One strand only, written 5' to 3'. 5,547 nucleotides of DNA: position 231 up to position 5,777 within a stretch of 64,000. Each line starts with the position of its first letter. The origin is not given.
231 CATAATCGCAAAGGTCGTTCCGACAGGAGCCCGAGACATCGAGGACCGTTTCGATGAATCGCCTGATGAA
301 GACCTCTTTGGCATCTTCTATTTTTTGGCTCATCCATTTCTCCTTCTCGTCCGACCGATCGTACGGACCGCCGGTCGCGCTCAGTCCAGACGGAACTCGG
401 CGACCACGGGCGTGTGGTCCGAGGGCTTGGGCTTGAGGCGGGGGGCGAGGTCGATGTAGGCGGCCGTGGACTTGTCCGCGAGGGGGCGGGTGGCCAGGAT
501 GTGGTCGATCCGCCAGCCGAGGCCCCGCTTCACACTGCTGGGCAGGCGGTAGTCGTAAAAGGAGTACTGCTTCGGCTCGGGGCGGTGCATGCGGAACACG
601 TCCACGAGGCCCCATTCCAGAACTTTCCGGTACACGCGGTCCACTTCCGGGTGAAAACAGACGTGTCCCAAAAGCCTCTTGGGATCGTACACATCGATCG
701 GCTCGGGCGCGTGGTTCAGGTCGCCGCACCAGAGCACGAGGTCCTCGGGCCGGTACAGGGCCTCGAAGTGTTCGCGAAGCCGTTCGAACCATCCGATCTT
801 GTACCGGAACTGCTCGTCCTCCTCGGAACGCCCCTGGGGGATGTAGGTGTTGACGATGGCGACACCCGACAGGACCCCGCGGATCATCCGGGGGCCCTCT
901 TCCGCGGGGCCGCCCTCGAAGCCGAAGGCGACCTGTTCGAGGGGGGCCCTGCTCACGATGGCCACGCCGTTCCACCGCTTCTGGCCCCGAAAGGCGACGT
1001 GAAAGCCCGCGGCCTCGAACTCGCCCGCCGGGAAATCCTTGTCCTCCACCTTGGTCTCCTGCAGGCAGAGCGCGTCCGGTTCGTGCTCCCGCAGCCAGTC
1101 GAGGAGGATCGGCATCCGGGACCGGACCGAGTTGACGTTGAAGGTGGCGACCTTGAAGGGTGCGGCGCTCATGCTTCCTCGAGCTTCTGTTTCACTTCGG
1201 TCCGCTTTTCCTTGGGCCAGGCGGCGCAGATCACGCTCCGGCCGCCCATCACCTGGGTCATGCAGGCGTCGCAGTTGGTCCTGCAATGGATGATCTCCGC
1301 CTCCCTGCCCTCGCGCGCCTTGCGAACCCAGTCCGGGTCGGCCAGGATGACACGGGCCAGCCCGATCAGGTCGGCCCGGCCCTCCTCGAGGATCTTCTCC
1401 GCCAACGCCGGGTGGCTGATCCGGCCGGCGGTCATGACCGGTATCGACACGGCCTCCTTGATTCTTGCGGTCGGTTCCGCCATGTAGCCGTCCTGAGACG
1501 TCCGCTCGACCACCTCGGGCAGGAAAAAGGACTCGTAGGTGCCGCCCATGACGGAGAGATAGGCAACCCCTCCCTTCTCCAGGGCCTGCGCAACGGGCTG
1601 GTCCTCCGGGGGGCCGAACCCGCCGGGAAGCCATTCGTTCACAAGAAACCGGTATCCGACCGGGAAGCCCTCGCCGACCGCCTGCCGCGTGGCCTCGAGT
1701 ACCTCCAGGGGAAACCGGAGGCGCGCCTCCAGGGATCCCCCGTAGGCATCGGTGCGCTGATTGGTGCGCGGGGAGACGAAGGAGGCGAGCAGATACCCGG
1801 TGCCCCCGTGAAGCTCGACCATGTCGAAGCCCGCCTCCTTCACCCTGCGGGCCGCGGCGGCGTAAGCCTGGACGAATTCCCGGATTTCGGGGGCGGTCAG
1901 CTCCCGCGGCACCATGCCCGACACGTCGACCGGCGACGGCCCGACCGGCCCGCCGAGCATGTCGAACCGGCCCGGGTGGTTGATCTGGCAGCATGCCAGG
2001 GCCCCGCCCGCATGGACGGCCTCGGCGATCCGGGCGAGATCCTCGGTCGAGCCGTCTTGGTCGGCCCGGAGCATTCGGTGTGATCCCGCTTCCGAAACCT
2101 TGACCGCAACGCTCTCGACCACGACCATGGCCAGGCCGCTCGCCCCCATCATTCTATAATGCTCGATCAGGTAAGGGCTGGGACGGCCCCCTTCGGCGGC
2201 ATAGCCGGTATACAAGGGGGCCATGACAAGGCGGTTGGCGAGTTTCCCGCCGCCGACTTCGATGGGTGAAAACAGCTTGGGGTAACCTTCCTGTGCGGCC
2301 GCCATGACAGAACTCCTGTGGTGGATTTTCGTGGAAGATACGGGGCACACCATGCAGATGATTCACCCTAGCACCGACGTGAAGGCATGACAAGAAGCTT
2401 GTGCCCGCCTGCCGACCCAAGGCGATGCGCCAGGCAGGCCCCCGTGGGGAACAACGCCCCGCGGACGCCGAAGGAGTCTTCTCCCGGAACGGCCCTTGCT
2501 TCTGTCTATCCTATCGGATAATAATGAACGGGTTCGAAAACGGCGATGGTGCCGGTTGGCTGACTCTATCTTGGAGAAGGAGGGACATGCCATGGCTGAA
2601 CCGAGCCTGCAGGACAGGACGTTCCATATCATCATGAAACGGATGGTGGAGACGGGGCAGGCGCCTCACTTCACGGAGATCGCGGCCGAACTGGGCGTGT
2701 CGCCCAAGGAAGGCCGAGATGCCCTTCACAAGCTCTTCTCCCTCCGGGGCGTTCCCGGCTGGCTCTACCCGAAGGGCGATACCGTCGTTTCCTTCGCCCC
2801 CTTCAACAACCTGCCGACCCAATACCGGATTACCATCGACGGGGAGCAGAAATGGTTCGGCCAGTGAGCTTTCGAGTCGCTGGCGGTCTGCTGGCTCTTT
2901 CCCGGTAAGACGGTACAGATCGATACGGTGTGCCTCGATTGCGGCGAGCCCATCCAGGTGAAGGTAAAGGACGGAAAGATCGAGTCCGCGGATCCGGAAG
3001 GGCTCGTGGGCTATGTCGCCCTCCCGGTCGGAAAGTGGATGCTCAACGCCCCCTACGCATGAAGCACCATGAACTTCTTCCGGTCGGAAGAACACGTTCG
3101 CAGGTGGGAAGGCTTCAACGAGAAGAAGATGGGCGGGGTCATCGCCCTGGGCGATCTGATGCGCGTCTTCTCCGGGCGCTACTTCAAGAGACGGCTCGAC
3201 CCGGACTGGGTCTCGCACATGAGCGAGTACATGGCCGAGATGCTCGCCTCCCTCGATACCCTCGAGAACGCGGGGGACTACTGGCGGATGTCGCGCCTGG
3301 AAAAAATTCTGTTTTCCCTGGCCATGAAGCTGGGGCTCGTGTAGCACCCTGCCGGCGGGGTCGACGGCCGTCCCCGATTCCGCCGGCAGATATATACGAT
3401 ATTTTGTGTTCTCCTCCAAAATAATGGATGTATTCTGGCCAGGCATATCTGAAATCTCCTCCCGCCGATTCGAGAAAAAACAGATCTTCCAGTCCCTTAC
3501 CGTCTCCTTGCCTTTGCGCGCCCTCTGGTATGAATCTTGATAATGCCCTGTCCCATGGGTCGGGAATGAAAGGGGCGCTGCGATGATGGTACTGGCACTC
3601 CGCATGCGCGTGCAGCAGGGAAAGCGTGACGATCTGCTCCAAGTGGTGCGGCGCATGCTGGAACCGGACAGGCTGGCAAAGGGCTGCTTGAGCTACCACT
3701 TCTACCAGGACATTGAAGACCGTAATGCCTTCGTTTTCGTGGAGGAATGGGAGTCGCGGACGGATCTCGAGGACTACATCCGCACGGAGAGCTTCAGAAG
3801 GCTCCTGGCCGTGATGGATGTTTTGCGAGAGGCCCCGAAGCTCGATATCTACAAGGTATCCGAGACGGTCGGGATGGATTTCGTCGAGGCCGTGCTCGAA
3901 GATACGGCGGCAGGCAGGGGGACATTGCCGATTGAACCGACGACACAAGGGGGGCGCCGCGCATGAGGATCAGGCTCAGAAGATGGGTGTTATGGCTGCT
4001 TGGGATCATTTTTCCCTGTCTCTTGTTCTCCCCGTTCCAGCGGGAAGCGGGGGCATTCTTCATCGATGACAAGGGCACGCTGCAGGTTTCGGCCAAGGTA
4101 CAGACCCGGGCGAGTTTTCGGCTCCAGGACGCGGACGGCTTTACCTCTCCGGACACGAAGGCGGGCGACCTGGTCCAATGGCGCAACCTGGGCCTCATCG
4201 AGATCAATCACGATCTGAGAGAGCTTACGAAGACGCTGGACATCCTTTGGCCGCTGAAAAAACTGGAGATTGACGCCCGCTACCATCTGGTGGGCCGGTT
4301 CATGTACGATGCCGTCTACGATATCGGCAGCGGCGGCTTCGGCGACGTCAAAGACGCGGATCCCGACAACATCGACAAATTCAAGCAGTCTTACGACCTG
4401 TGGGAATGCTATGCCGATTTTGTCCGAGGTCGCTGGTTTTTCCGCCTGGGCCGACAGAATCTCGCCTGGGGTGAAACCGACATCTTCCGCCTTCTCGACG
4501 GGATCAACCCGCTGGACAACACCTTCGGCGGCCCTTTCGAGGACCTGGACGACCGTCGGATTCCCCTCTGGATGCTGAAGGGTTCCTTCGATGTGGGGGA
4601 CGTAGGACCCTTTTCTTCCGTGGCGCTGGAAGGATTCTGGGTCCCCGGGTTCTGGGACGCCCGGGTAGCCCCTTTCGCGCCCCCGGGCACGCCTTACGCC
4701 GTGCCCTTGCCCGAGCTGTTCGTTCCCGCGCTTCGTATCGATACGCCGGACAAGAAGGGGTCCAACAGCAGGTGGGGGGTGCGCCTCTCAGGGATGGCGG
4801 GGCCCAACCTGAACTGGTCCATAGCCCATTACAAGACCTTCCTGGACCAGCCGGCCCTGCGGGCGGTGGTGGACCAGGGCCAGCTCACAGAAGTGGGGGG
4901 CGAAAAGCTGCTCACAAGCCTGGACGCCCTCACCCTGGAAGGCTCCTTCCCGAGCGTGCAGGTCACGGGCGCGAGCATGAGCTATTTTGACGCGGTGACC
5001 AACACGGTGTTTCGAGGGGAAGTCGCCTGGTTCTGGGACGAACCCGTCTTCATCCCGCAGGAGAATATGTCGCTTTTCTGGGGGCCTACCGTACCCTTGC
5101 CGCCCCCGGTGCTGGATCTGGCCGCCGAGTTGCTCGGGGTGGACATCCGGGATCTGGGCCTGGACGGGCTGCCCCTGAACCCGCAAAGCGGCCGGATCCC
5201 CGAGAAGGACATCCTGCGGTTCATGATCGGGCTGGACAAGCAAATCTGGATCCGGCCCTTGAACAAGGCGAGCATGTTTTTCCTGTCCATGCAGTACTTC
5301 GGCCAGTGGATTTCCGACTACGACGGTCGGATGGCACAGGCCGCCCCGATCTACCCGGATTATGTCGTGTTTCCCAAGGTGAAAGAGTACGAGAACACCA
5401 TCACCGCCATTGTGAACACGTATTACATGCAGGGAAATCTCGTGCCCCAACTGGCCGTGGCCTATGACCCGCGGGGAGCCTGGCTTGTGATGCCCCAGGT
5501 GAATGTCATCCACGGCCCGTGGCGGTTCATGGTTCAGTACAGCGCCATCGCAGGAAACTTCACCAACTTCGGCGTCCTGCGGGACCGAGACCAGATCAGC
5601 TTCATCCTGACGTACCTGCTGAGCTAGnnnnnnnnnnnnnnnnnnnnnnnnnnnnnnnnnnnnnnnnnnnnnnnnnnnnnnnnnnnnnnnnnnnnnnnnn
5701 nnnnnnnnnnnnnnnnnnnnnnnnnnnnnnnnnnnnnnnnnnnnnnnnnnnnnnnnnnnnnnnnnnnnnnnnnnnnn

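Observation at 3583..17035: Corrinoid-dependent methyltransferase system with its reductive activase encoded in a separate operon together with DUF1302/DUF1329 outer-membrane proteins: putative uptake-and-demethylation island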

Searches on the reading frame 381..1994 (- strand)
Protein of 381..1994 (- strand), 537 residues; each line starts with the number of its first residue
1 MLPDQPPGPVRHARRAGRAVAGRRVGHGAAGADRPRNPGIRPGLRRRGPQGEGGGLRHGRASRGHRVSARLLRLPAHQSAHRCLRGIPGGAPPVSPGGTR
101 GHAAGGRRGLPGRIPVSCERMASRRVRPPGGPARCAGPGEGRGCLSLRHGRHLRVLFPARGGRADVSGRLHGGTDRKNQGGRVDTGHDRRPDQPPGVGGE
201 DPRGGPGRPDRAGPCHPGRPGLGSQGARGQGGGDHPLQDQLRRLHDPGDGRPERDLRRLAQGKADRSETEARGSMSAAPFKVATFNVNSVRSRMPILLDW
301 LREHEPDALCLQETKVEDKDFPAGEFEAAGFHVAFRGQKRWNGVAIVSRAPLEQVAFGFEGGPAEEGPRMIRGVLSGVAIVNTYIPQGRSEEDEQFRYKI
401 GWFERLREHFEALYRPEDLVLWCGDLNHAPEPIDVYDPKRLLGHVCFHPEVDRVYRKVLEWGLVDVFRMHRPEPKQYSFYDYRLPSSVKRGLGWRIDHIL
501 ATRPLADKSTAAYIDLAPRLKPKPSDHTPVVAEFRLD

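Call 4: search_protein_families(library=pfam, proteins=[window:381-1994:-])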
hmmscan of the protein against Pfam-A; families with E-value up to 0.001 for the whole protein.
window:381-1994:- (537 aa): 1 family
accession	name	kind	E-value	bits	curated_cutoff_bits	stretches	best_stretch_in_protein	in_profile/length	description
PF03372.29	Exo_endo_phos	-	4.1e-30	105.6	24.5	1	283-527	1-225/225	Endonuclease/Exonuclease/phosphatase family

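Call 22: search_protein_families(library=ncbifam, proteins=[window:381-1994:-], max_evalue=0.00001)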
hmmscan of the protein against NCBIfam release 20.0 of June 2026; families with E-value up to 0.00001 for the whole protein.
window:381-1994:- (537 aa): 4 families
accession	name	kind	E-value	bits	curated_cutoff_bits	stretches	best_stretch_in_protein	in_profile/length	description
TIGR00195.1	exoDNase_III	equivalog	2e-78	263.5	182.55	1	281-534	2-254/254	exodeoxyribonuclease III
TIGR00633.1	xth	equivalog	1.1e-72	244.6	99.05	1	281-534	2-254/255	exodeoxyribonuclease III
NF008733.0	PRK11756.1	equivalog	1.2e-53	182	280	1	281-535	2-268/269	exodeoxyribonuclease III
NF010489.0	PRK13911.1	equivalog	4.4e-20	72.5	503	1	281-531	2-246/250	exodeoxyribonuclease III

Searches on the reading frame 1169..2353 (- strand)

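Call 43: search_protein_families(library=pfam, proteins=[window:1169-2353:-], max_evalue=0.001)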
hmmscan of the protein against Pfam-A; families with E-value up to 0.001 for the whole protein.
window:1169-2353:- (394 aa): 1 family
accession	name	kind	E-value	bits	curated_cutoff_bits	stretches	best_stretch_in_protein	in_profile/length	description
PF00724.26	Oxidored_FMN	-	3.5e-67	227.5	27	1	26-352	1-341/342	NADH:flavin oxidoreductase / NADH oxidase family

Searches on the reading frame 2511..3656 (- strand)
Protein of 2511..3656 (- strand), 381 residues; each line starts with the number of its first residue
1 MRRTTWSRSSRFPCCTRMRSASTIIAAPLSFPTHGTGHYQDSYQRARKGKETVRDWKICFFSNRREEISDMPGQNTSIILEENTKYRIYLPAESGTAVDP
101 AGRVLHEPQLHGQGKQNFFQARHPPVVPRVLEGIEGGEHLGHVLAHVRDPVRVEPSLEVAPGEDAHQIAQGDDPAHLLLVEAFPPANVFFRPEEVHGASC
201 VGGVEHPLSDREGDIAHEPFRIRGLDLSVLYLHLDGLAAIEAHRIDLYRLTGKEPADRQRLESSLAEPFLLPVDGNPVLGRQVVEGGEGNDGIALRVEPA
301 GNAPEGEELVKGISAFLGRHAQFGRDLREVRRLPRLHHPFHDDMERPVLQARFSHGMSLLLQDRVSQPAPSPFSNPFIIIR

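Call 4: search_protein_families(library=pfam, proteins=[window:2511-3656:-])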
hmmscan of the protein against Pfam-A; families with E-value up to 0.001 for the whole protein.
window:2511-3656:- (381 aa): 0 families

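Call 22: search_protein_families(library=ncbifam, proteins=[window:2511-3656:-], max_evalue=0.00001)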
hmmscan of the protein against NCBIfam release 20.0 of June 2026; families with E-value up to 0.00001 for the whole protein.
window:2511-3656:- (381 aa): 0 families

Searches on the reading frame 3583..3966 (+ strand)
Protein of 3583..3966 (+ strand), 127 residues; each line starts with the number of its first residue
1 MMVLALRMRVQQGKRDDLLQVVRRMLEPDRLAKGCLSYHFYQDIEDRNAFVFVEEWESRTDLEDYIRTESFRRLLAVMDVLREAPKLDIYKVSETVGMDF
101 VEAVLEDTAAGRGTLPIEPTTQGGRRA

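Call 3: search_protein_families(library=pfam, proteins=[window:3583-3966:+])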
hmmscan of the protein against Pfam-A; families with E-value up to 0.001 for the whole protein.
window:3583-3966:+ (127 aa): 1 family
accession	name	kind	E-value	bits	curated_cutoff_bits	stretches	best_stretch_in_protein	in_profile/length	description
PF03992.22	ABM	-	3.7e-16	59.5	23.1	1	1-74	1-75/78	Antibiotic biosynthesis monooxygenase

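Call 21: search_protein_families(library=ncbifam, proteins=[window:3583-3966:+], max_evalue=0.00001)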
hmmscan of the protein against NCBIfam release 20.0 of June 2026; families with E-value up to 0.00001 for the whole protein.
window:3583-3966:+ (127 aa): 0 families

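Call 65: search_solved_structures(query=window:3583-3966:+, max_evalue=1)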
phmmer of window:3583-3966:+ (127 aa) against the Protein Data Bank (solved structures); distinct sequences matched with E-value up to 1: 11.
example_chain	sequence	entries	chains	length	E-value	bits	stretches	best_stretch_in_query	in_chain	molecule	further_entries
1x7v_A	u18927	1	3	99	1.8e-08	37.4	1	10-88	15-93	PA3566 protein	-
4dpo_A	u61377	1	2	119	2.5e-08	36.9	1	7-91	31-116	Conserved protein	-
4hl9_A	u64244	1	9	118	2.9e-08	36.7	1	15-79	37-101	Antibiotic biosynthesis monooxygenase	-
4zos_A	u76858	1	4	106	2.9e-06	30.3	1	7-69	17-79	protein YE0340 from Yersinia enterocolitica subsp. enterocolitica 8081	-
2fb0_A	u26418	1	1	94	0.00031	23.7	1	4-84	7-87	conserved hypothetical protein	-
4dn9_A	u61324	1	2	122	0.0066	19.4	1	5-61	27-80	Antibiotic biosynthesis monooxygenase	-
1y0h_A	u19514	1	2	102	0.012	18.5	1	11-71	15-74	hypothetical protein Rv0793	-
3fgv_A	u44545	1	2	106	0.1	15.6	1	4-72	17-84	uncharacterized protein with ferredoxin-like fold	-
9vah_A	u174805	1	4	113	0.17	14.9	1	9-88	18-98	Oxygenase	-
3e8o_A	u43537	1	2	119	0.62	13.1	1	18-75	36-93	uncharacterized protein with ferredoxin-like fold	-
4npo_A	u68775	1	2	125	0.71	12.9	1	18-75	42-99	Uncharacterized protein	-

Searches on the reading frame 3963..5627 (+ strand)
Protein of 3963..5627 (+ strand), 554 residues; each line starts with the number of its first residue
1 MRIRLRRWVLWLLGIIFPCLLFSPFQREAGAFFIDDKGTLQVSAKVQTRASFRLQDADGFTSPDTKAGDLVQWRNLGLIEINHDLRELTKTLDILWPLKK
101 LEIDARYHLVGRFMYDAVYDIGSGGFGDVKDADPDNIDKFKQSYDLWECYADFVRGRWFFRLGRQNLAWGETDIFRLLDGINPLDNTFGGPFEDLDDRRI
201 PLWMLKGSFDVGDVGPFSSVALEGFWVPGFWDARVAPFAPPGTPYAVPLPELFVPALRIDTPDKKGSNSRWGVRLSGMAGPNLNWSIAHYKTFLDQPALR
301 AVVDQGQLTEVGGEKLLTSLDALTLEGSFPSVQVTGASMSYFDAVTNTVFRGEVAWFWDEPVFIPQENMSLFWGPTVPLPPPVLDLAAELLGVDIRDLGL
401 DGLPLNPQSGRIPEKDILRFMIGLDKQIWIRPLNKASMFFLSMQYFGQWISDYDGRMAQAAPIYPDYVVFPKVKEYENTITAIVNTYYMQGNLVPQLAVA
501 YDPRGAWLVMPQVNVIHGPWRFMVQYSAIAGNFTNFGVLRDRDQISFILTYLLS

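Call 3: search_protein_families(library=pfam, proteins=[window:3963-5627:+])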
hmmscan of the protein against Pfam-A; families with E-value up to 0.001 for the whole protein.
window:3963-5627:+ (554 aa): 1 family
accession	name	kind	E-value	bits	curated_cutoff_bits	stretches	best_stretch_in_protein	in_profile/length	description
PF06980.17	DUF1302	-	1.4e-31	110.6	23.2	1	21-551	12-539/541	Protein of unknown function (DUF1302)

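Call 21: search_protein_families(library=ncbifam, proteins=[window:3963-5627:+], max_evalue=0.00001)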
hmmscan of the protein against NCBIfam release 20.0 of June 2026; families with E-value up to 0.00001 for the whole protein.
window:3963-5627:+ (554 aa): 0 families

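Call 75: find_related_loci(query=window:3963-5627:+, collection=metagenome_contigs, flank=10000)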
Query window:3963-5627:+ (554 aa) in metagenome_contigs; peptide patterns used: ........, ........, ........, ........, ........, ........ (x = any residue, [..] = any of these).
123 stretches matched a pattern; 45 encode a relative of the query (tblastn E <= 1e-3); 45 distinct loci.
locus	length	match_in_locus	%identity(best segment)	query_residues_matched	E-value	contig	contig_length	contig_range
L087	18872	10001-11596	78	23-554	0e+0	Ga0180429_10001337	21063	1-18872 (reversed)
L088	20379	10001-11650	72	4-554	0e+0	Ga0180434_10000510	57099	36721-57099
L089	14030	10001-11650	72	4-554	0e+0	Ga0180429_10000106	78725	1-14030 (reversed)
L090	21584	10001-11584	61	26-554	0e+0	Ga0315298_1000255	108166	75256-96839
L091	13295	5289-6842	63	31-554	0e+0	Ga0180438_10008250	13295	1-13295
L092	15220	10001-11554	63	31-554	0e+0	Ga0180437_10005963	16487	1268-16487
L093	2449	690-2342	57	8-554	0e+0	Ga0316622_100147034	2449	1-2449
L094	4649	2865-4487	57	5-554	0e+0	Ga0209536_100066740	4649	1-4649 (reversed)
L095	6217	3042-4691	58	19-554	0e+0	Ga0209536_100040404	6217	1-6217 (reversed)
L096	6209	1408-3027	59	28-554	0e+0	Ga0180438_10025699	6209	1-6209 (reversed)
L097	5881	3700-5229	56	11-554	0e+0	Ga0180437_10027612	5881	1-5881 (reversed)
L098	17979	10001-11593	54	16-554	0e+0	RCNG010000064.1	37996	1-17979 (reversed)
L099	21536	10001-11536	56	6-554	0e+0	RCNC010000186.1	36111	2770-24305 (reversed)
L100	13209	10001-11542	54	3-554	0e+0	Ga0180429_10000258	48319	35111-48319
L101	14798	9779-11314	55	6-554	0e+0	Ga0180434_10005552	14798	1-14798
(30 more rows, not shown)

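Call 103: search_protein_families(library=pfam, proteins=[L088:5775-8012:+, L088:8012-9106:+, L088:13065-13832:+, L088:13912-14727:+, L088:16478-17278:+, L088:17838-18731:-, L088:18738-19721:-], max_evalue=0.0001)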
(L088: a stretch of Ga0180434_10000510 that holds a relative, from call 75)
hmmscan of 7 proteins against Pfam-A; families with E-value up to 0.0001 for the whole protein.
L088:5775-8012:+ (745 aa): 3 families
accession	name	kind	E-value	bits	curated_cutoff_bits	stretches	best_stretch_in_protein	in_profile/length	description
PF00384.28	Molybdopterin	-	1e-29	104.1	24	1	59-461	1-341/353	Molybdopterin oxidoreductase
PF01568.27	Molydop_binding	-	1.4e-16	60.9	26.8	1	626-736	1-107/110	Molydopterin dinucleotide binding domain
PF04879.21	Molybdop_Fe4S4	-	8e-14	51.8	22.7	1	4-55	3-54/55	Molybdopterin oxidoreductase Fe4S4 domain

L088:8012-9106:+ (364 aa): 0 families

L088:13065-13832:+ (255 aa): 3 families
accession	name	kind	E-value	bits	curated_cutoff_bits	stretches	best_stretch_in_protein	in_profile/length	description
PF00106.31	adh_short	-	8e-44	149.9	26.6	1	4-195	1-193/195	short chain dehydrogenase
PF13561.12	adh_short_C2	-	4.1e-36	125.2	27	1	10-203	1-197/236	Enoyl-(Acyl carrier protein) reductase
PF08659.16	KR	-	1.8e-07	31.7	22.6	1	57-180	60-174/180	KR domain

L088:13912-14727:+ (271 aa): 1 family
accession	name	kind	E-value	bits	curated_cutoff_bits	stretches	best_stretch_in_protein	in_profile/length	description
PF07110.17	EthD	-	3.7e-23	82.9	22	1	11-110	1-96/96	EthD domain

L088:16478-17278:+ (266 aa): 4 families
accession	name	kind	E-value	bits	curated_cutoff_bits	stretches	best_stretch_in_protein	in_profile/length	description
PF13561.12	adh_short_C2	-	1.8e-67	227.8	27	1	31-263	6-235/236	Enoyl-(Acyl carrier protein) reductase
PF00106.31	adh_short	-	3.6e-57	193.4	26.6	1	22-214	1-192/195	short chain dehydrogenase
PF08659.16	KR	-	3.1e-08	34.2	22.6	1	24-181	3-159/180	KR domain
PF23441.1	SDR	-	7e-05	22.8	27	0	175-263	167-255/258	SDR-like rossmann domain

L088:17838-18731:- (297 aa): 6 families
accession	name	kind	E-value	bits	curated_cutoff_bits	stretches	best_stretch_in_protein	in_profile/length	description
PF00037.32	Fer4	-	2.8e-08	33.7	21.1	1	194-216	2-24/24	4Fe-4S binding domain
PF14697.11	Fer4_21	-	1.4e-06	28.7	35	1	176-216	17-58/59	4Fe-4S dicluster domain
PF12837.12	Fer4_6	-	2.2e-06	27.8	25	1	193-215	2-24/24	4Fe-4S binding domain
PF12838.12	Fer4_7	-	3.7e-06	27.8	27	0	183-213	20-51/52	4Fe-4S dicluster domain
PF13484.11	Fer4_16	-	1.1e-05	26.5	30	0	226-272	1-46/66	4Fe-4S double cluster binding domain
PF13237.11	Fer4_10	-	8.6e-05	22.8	25.5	0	193-238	2-53/53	4Fe-4S dicluster domain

L088:18738-19721:- (327 aa): 1 family
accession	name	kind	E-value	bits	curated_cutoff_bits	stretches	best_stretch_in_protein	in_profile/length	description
PF02558.23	ApbA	-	4.5e-17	62.5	22.2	1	21-172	1-149/150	Ketopantoate reductase PanE/ApbA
